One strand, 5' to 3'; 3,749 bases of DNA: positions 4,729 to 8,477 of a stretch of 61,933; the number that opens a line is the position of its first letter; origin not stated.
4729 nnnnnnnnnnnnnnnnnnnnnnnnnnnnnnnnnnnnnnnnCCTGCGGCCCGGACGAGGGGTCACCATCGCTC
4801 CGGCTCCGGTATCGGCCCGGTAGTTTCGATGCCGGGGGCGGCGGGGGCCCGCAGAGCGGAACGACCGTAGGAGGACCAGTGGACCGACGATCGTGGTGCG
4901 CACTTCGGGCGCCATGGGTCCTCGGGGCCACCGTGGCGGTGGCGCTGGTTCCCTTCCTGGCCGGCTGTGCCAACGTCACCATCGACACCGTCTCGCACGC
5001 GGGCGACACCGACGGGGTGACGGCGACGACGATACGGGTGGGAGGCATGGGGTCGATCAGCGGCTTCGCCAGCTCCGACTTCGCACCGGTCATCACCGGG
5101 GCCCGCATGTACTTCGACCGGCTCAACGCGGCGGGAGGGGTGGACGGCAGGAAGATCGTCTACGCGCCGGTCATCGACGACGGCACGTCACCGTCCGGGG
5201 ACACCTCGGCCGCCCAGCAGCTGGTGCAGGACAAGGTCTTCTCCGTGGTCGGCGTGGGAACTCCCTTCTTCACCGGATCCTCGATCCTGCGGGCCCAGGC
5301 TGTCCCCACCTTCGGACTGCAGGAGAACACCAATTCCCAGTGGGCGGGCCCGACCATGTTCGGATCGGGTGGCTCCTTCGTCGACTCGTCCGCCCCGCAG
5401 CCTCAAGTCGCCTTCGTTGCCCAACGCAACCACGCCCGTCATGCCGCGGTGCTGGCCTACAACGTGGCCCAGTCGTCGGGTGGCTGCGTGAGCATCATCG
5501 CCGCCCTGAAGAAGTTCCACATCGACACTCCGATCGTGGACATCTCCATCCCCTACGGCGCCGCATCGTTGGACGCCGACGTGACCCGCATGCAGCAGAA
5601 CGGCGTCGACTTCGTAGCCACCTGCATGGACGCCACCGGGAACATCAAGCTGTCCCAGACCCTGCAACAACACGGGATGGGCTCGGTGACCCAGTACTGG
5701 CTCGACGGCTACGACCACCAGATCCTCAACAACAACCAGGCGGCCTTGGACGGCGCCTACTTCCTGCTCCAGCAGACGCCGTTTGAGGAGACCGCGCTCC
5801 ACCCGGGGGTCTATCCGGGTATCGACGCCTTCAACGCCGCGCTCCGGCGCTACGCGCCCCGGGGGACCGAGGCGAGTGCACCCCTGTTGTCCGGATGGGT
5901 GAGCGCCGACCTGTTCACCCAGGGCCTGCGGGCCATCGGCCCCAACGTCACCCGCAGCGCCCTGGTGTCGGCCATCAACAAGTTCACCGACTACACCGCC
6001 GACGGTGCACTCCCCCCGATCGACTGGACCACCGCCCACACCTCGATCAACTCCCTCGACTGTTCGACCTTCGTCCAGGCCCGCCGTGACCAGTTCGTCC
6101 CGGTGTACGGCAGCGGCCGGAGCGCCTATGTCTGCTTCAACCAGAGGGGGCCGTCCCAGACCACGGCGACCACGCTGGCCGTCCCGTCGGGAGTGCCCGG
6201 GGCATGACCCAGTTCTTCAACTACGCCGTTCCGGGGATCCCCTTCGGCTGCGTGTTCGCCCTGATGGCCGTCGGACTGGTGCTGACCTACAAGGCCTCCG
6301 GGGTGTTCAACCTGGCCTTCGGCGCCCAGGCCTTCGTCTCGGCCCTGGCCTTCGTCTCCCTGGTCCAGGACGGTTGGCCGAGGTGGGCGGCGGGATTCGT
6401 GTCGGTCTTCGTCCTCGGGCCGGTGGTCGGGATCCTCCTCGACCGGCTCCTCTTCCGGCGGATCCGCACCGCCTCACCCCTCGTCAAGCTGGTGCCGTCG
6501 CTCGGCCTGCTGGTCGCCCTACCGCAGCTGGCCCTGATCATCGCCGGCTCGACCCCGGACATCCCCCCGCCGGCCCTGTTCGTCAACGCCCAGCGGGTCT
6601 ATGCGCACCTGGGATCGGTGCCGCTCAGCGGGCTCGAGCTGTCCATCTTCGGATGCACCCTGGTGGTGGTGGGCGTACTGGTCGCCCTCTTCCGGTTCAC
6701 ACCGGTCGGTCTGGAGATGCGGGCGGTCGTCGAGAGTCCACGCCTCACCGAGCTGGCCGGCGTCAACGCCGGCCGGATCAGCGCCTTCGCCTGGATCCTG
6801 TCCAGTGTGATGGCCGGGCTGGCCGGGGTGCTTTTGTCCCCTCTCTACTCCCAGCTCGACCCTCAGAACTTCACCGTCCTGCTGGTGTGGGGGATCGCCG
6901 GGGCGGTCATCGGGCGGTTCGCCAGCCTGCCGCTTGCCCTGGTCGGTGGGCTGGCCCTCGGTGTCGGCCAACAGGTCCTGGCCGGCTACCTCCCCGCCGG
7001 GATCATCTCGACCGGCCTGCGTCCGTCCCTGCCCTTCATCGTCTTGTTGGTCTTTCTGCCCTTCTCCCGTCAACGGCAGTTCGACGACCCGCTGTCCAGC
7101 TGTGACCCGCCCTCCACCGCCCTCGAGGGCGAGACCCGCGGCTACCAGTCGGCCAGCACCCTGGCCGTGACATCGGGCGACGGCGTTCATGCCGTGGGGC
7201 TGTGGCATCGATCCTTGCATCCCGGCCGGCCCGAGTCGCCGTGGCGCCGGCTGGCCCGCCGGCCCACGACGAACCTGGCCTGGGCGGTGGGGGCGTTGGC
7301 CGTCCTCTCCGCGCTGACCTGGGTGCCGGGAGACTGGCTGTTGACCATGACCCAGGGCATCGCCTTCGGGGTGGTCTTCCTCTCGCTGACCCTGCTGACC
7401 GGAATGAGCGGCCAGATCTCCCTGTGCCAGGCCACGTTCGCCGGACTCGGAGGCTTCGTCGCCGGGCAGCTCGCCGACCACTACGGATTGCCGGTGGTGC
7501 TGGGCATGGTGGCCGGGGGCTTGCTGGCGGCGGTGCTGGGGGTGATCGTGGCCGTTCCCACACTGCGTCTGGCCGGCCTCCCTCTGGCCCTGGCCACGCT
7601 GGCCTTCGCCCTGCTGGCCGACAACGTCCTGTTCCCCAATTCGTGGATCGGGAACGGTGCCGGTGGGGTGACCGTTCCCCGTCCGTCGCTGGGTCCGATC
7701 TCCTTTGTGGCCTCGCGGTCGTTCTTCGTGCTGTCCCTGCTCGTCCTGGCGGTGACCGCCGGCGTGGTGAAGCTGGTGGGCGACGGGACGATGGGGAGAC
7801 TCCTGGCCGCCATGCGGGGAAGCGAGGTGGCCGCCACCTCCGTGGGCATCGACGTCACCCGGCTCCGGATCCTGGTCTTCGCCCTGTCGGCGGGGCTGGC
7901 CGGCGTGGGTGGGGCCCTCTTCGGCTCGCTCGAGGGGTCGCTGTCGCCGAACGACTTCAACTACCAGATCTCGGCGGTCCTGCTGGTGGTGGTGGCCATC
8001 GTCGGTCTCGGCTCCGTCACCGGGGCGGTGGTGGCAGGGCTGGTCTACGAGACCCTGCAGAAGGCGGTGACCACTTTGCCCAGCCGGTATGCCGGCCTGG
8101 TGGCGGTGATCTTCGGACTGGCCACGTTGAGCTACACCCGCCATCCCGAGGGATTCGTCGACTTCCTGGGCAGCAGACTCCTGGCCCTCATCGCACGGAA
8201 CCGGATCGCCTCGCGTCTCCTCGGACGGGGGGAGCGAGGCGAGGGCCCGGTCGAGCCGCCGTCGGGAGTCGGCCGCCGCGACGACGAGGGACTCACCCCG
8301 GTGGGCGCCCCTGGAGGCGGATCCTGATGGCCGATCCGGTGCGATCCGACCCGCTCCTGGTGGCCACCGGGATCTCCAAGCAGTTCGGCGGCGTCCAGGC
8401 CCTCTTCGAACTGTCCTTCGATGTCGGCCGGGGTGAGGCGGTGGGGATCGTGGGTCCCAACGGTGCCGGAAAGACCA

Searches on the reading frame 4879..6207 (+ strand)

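Call 43: search_protein_families(library=pfam, proteins=[window:4879-6207:+], max_evalue=0.0001)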
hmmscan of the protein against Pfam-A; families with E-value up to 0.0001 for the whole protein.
window:4879-6207:+ (442 aa): 2 families
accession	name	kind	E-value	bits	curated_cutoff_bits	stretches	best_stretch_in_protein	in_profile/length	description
PF13458.12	Peripla_BP_6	-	3e-47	162.4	31.7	1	51-389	1-328/343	Periplasmic binding protein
PF13433.12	Peripla_BP_5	-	4.4e-05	23.2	27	0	52-126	1-75/363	Periplasmic binding protein domain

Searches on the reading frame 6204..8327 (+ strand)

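Call 43: search_protein_families(library=pfam, proteins=[window:6204-8327:+], max_evalue=0.0001)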
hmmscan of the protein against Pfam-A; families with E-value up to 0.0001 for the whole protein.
window:6204-8327:+ (707 aa): 1 family
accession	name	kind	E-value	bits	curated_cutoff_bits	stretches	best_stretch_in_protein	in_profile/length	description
PF02653.21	BPD_transp_2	-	5.5e-56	190.1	26.8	2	381-635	5-262/269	Branched-chain amino acid transport system / permease component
